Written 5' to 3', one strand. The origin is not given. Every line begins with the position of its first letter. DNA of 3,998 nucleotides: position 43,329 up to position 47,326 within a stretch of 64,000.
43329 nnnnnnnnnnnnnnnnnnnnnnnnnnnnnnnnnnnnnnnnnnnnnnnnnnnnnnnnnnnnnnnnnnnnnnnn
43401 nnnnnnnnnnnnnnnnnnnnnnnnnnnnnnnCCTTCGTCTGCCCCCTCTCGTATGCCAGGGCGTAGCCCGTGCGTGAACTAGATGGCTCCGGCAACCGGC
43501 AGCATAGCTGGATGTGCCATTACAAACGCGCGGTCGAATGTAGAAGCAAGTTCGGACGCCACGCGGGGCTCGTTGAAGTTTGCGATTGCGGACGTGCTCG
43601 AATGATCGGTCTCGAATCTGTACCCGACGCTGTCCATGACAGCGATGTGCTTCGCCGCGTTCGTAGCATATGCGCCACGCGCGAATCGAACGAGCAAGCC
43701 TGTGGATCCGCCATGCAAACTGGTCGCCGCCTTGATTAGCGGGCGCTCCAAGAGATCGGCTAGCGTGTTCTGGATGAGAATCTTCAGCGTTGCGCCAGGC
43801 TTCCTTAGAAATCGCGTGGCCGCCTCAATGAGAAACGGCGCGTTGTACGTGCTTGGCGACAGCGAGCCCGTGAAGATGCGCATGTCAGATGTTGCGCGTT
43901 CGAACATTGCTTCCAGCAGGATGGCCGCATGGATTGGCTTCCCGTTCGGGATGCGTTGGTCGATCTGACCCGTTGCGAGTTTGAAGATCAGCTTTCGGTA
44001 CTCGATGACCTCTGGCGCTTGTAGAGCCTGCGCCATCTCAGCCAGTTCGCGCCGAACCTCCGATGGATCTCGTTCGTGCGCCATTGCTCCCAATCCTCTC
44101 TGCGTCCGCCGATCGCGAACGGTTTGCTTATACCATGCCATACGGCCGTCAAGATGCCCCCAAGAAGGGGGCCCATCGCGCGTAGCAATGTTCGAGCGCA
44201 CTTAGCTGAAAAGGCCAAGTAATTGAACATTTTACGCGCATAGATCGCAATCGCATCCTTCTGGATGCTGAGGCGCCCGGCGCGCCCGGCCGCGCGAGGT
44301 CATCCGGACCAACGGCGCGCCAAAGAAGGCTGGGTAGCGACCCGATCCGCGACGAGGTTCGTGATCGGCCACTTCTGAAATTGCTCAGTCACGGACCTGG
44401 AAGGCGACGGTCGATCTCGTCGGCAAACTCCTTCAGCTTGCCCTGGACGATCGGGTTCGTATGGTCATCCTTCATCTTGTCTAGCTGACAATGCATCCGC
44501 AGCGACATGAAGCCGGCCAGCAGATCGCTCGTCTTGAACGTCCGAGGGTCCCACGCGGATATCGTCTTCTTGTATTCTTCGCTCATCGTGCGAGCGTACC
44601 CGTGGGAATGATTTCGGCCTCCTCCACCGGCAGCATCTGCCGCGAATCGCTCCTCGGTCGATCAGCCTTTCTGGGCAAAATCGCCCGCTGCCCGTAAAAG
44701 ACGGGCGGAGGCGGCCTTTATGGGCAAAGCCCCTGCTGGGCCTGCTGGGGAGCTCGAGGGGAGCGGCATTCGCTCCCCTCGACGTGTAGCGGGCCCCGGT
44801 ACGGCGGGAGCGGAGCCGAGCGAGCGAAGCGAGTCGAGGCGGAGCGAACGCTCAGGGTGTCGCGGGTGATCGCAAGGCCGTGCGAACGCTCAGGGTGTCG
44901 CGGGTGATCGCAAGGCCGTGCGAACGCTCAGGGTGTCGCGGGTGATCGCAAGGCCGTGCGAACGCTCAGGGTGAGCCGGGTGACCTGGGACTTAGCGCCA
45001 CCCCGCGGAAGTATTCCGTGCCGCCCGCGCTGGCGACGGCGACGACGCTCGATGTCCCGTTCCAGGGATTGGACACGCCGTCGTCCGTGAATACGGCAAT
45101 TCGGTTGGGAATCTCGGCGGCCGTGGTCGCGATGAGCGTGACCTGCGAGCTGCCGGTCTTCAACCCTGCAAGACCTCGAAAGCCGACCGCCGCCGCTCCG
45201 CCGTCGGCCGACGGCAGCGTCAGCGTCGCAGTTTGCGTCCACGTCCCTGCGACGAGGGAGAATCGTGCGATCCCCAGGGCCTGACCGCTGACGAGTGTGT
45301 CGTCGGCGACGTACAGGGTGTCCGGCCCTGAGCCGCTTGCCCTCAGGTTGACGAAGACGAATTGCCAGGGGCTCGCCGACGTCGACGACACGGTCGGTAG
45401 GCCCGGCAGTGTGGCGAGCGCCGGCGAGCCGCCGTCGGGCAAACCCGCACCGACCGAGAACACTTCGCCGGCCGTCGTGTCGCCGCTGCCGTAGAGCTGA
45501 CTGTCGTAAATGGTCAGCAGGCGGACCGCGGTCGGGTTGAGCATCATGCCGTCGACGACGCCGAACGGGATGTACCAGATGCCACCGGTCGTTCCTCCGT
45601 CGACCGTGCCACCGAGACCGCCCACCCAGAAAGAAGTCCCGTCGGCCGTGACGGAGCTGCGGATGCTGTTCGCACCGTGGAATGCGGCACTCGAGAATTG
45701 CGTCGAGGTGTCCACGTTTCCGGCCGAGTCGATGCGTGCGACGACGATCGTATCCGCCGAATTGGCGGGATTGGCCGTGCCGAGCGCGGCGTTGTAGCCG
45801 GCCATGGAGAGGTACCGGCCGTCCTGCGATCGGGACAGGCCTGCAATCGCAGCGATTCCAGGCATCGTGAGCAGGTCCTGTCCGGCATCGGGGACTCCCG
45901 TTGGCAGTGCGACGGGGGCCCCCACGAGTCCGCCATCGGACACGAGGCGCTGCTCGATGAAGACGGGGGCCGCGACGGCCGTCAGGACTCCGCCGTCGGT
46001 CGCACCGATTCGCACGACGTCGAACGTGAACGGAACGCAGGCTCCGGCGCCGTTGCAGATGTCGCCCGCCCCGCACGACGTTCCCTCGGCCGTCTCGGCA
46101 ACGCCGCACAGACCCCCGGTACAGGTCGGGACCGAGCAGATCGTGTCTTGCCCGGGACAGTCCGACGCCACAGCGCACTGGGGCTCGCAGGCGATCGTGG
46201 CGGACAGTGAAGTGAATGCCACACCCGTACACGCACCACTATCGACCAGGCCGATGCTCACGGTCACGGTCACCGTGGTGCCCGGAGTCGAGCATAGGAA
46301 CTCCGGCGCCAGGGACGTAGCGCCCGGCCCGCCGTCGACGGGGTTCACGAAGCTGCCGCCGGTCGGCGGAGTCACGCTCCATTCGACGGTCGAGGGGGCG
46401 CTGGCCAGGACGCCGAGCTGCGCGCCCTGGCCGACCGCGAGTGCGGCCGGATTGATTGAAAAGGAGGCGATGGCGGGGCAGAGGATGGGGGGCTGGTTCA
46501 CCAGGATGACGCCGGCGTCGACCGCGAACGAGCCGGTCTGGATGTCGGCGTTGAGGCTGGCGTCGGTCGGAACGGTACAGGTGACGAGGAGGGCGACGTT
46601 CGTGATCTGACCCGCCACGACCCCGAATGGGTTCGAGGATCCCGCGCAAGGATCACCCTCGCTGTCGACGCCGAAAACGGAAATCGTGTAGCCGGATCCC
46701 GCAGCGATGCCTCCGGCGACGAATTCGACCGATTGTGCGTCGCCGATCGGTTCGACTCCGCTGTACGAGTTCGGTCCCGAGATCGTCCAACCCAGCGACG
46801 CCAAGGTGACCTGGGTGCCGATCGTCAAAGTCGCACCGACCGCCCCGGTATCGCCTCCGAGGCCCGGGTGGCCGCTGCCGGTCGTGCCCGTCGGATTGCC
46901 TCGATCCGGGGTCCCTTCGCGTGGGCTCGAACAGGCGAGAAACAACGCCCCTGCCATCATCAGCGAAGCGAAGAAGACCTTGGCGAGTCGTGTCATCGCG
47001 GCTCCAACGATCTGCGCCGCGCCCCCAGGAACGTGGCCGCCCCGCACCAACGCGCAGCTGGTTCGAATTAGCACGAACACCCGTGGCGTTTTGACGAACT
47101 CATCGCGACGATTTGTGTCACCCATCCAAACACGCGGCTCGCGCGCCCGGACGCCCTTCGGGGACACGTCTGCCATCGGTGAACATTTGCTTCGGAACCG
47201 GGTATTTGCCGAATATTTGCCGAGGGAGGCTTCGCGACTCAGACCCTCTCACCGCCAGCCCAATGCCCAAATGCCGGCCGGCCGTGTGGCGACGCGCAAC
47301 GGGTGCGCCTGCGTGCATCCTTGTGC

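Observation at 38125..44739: Low-G+C 6.6-kb island bounded by 67-bp inverted repeats and inserted into a toxin gene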

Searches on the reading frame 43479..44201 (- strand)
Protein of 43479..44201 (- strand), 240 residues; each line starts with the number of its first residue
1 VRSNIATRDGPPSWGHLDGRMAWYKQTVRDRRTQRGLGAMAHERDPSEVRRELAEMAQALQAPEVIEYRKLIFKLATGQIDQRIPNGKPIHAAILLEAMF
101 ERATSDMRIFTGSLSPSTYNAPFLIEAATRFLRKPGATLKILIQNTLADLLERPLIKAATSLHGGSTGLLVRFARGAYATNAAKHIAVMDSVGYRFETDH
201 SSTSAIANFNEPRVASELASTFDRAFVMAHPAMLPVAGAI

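Call 10: search_protein_families(library=pfam, proteins=[window:43479-44201:-], max_evalue=0.01)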
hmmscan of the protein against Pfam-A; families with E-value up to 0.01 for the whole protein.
window:43479-44201:- (240 aa): 1 family
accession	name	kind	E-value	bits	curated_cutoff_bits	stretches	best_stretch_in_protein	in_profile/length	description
PF25559.1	DUF7931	-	3.6e-09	36.9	27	1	95-230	8-141/149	Domain of unknown function (DUF7931)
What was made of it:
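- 43479..44084 (-): Cargo gene B6, a 201-aa DUF7931 protein with a phospholipase-D-superfamily fold and no HxK motif. Pfam, 3.6e-9 (call 10).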

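Call 17: search_protein_families(library=ncbifam, proteins=[window:43479-44201:-], max_evalue=0.1)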
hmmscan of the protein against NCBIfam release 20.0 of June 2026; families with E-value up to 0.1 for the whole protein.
window:43479-44201:- (240 aa): 0 families

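Call 39: search_protein_families(library=padloc, proteins=[window:43479-44084:-], max_evalue=0.1)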
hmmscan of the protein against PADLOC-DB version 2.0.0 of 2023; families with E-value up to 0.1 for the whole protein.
window:43479-44084:- (201 aa): 0 families

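Call 61: search_solved_structures(query=window:43479-44084:-, max_evalue=10)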
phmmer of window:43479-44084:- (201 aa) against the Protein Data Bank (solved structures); distinct sequences matched with E-value up to 10: 0.

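Call 77: search_protein_representatives(protein=window:43479-44084:-)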
Query: 201 residues. Proteins with E-value up to 0.001 (for the whole library): 1044; up to 1e-10: 217; up to 1e-30: 7. The best 150 are listed.
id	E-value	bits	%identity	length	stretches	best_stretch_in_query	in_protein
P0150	1.2e-42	162.0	51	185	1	22-195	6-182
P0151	4.3e-39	150.5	50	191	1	23-189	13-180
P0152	6.4e-36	140.1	49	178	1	28-190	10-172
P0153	2.0e-34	135.2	46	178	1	28-191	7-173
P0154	2.9e-33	131.5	45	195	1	18-192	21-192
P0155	3.3e-31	124.7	45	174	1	28-193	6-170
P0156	9.4e-31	123.3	46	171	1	29-189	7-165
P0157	2.1e-29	118.9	46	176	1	28-194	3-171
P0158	6.3e-29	117.3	40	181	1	26-192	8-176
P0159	4.1e-26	108.2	40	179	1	27-189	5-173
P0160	4.5e-26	108.0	46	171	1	28-189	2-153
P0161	1.2e-25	106.6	39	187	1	27-192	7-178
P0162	4.9e-25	104.7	43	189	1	19-192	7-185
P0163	4.0e-24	101.7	43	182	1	27-191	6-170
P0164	5.3e-24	101.3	39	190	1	26-191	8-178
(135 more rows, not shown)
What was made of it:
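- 43479..44084 (-): 1044 representative clusters (call 77).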

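Call 79: search_solved_structures(query=A4, max_evalue=10, show_alignments=2)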
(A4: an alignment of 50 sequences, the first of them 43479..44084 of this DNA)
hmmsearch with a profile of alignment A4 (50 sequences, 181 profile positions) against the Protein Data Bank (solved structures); distinct sequences matched with E-value up to 10: 3.
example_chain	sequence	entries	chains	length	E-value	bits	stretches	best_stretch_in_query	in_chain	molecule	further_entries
5opt_i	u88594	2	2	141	0.78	12.6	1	69-159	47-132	40S ribosomal protein S12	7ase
3ubf_A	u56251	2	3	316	0.93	12.4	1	80-145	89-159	Neural-cadherin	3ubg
3ubh_A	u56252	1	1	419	1.3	11.9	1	80-145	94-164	Neural-cadherin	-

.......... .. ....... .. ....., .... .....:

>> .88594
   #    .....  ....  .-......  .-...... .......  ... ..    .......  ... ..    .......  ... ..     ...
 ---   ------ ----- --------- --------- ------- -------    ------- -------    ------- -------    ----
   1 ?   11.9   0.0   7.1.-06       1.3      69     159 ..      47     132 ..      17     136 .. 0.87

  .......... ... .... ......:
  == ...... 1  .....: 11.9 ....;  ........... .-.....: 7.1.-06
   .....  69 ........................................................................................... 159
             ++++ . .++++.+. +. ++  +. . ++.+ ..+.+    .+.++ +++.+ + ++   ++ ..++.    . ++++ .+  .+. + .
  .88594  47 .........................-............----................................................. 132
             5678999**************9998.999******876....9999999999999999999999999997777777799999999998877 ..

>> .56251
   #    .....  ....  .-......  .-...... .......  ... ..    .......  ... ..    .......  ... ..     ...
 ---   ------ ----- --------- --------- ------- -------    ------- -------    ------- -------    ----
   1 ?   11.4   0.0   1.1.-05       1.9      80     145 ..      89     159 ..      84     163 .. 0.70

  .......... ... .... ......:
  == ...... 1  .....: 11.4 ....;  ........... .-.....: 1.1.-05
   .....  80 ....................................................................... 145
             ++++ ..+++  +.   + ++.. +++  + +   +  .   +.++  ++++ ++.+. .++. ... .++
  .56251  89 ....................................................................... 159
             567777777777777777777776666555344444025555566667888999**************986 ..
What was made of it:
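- Tried and rejected: A profile of DUF7931 gave nothing (call 79).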

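Call 84: find_encoding_contigs(protein=P0150, flank=3000, max_places=6)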
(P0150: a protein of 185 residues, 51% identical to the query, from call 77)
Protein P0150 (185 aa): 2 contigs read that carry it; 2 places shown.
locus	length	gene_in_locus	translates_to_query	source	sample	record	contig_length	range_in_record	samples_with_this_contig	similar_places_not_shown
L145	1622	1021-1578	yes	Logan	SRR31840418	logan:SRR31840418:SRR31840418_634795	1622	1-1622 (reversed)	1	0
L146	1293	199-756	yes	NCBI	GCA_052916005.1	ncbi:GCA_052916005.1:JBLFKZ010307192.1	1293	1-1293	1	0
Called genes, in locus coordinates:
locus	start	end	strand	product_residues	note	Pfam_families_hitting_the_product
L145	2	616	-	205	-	?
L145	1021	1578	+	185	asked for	PF25559:DUF7931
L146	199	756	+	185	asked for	PF25559:DUF7931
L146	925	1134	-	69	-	-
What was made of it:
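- Tried and rejected: Context of the best DUF7931 homologue (call 84).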

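Call 85: predict_structure(alignment_id=A4)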
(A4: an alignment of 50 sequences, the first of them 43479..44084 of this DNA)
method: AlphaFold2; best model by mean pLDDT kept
length: 201 residues; sequences in the alignment: 50
mean_pLDDT: 93.8   pTM: 0.90
mean pLDDT of the five models: 93.8, 93.6, 93.4, 93.3, 92.9
residues with pLDDT >= 90: 181; 70-90: 8; 50-70: 10; < 50: 2
segments of 3 or more residues with pLDDT < 50: none
pLDDT, mean of each block of 10 residues (from residue 1): 79 93 97 98 97 98 98 96 97 96 95 94 78 97 97 98 95 98 98 81 47
secondary structure, 60 per line:
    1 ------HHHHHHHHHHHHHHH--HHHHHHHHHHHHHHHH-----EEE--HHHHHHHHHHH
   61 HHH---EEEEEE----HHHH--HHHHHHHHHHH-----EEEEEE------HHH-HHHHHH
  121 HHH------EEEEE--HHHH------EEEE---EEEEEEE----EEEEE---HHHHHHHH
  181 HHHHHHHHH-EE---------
elements in order: H7-21 H24-39 E45-47 H50-63 E67-72 H77-80 H83-93 E99-104 H115-123 E130-134 H137-140 E147-150 E154-160 E165-169 H173-189
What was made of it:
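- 43479..44084 (-): AF2 pLDDT 93.8 (call 85).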

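Call 87: fold_search(model_id=the predicted structure, library=pdb)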
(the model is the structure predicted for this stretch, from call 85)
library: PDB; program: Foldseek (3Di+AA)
matches with E <= 10: 440; with E <= 0.001: 61
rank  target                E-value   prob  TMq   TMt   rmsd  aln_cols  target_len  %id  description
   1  5bpi_C                6.0e-07  1.00  0.58  0.47   5.7       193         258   14  Structure of TrmBL2, an archaeal chromatin protein, shows a novel mode of DNA binding. (released 2015-09-02)
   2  1byr                  8.8e-07  1.00  0.50  0.64   5.2       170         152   16  CRYSTAL STRUCTURE OF A PHOSPHOLIPASE D FAMILY MEMBER, NUC FROM SALMONELLA TYPHIMURIUM (released 1999-10-19)
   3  5bpd_C                1.0e-06  1.00  0.57  0.45   6.0       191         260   12  Structure of TrmBL2, an archaeal chromatin protein, shows a novel mode of DNA binding. (released 2015-09-02)
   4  5bpi_D                1.3e-06  1.00  0.57  0.46   5.9       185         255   13  Structure of TrmBL2, an archaeal chromatin protein, shows a novel mode of DNA binding. (released 2015-09-02)
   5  5bpd_D                7.5e-06  1.00  0.59  0.47   5.6       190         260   13  Structure of TrmBL2, an archaeal chromatin protein, shows a novel mode of DNA binding. (released 2015-09-02)
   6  7e0m_A                8.9e-06  1.00  0.51  0.29   5.9       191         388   12  Crystal structure of phospholipase D (released 2021-12-22)
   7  9fhk_A                9.4e-06  1.00  0.54  0.34   5.2       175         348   10  Structure of the F13 protein of Vaccinia virus (P21 crystal form) (released 2025-03-12)
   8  2f5t_X                1.2e-05  1.00  0.51  0.45   3.9       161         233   12  Crystal Structure of the sugar binding domain of the archaeal transcriptional regulator TrmB (released 2006-02-21)
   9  5bpd_B                1.6e-05  1.00  0.54  0.42  15.7       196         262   13  Structure of TrmBL2, an archaeal chromatin protein, shows a novel mode of DNA binding. (released 2015-09-02)
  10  5bqt_A                1.7e-05  1.00  0.57  0.45  17.4       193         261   13  Structure of TrmBL2, an archaeal chromatin protein, shows a novel mode of DNA binding. (released 2015-09-02)
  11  5box_A                1.7e-05  1.00  0.56  0.44  15.7       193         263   13  Structure of TrmBL2, an archaeal chromatin protein, shows a novel mode of DNA binding. (released 2015-09-02)
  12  5bqt_B                1.8e-05  1.00  0.52  0.42  17.5       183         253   13  Structure of TrmBL2, an archaeal chromatin protein, shows a novel mode of DNA binding. (released 2015-09-02)
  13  7e0m_B                2.6e-05  1.00  0.51  0.29   6.4       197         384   11  Crystal structure of phospholipase D (released 2021-12-22)
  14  9fhk_B                2.7e-05  1.00  0.55  0.34   5.2       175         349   10  Structure of the F13 protein of Vaccinia virus (P21 crystal form) (released 2025-03-12)
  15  9fiz                  2.9e-05  1.00  0.53  0.32   4.5       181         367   12  Structure of the F13 protein (mutant A295E) of Vaccinia virus (released 2025-03-12)
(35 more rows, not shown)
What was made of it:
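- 43479..44084 (-): Foldseek matches Nuc, NucT, Zucchini and TrmBL2 (call 87).
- On Phospholipase D superfamily (gene B6, DUF7931): Foldseek probability 1.0 to Nuc 1byr, NucT, Zucchini and PLDs, with TM about 0.5-0.58 (call 87).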

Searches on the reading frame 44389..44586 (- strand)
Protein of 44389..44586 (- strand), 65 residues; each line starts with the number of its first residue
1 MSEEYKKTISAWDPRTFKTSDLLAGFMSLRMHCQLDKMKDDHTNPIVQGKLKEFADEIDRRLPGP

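Call 17: search_protein_families(library=ncbifam, proteins=[window:44389-44586:-], max_evalue=0.1)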
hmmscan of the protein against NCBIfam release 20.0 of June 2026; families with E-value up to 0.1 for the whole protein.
window:44389-44586:- (65 aa): 0 families

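Call 39: search_protein_families(library=padloc, proteins=[window:44389-44586:-], max_evalue=0.1)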
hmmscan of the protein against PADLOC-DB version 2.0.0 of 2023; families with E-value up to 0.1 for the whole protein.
window:44389-44586:- (65 aa): 0 families

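Call 40: search_protein_families(library=pfam, proteins=[window:44389-44586:-], max_evalue=10)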
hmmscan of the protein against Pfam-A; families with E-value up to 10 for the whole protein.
window:44389-44586:- (65 aa): 0 families
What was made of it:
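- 44389..44586 (-): Cargo gene B7, 65 aa, unknown function, first gene of the B7-B6-B5 cassette. No family hit (calls 17, 39, 40).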

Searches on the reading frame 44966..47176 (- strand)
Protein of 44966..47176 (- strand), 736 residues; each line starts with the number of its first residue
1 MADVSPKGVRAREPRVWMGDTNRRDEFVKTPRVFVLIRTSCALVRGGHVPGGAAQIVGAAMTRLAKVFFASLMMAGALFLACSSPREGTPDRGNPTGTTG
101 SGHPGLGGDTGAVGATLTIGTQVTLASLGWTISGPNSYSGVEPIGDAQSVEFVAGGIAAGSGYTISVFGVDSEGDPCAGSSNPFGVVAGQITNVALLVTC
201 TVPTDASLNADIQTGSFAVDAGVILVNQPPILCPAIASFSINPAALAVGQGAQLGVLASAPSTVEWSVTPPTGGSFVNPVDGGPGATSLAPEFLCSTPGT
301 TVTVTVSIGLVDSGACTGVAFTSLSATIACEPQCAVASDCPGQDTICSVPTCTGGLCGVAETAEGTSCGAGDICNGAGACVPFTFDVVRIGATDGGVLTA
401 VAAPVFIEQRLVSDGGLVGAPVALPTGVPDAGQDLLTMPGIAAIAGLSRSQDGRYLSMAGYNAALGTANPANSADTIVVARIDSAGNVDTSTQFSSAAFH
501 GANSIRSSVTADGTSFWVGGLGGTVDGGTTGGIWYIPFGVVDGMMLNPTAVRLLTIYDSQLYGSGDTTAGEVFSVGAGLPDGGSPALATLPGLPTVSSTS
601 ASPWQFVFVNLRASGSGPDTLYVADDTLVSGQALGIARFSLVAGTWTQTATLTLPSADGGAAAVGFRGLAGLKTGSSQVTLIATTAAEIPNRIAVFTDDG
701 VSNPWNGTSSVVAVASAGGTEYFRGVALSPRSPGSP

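Call 38: find_encoding_contigs(protein=window:44966-47176:-, flank=6000, max_places=8)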
Protein window:44966-47176:- (736 aa): no gene with exactly this product is on record in the collection.
